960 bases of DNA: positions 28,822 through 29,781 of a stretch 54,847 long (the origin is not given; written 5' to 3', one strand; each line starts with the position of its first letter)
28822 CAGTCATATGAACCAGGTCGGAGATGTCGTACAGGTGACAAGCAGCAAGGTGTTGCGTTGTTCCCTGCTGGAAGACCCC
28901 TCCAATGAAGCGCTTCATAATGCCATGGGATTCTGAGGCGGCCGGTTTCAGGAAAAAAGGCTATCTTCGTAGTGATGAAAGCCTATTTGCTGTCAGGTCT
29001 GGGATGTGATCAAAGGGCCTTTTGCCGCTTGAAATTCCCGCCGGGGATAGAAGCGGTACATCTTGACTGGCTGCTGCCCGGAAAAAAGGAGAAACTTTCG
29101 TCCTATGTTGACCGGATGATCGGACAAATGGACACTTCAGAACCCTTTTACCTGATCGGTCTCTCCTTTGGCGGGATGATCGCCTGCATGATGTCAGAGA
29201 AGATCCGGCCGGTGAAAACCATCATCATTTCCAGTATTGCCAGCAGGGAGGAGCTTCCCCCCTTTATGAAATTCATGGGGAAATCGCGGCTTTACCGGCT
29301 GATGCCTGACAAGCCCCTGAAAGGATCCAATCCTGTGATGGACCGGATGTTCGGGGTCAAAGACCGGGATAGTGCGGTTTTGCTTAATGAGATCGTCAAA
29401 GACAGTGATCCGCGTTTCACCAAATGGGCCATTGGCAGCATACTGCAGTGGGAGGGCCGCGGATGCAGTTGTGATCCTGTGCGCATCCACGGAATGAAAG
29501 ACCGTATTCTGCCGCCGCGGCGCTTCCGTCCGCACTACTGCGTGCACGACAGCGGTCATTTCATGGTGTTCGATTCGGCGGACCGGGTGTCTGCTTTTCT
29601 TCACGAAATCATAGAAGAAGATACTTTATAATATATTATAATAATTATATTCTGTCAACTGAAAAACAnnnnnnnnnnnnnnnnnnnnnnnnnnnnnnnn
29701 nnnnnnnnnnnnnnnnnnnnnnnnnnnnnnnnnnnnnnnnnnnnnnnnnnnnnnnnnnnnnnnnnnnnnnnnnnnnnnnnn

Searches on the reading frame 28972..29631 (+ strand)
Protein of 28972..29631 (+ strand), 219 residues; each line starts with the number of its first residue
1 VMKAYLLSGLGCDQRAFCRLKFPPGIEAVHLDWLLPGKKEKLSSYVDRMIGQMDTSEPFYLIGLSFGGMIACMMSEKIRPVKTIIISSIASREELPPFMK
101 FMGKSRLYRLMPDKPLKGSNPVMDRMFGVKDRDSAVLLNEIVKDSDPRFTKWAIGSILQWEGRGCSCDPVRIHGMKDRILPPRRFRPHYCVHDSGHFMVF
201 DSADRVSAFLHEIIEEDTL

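Call 5: search_protein_families(library=pfam, proteins=[window:28972-29631:+], max_evalue=0.001)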
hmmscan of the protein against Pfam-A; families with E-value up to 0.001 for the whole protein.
window:28972-29631:+ (219 aa): 3 families
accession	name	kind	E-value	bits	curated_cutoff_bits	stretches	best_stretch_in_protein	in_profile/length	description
PF12697.13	Abhydrolase_6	-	7.9e-06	27.1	26.3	1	50-208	55-216/217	Alpha/beta hydrolase family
PF12146.15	Hydrolase_4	-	0.00065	19.5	27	0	44-117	64-140/239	Serine aminopeptidase, S33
PF00975.26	Thioesterase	-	0.00088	20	26.4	0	41-78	50-87/226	Thioesterase domain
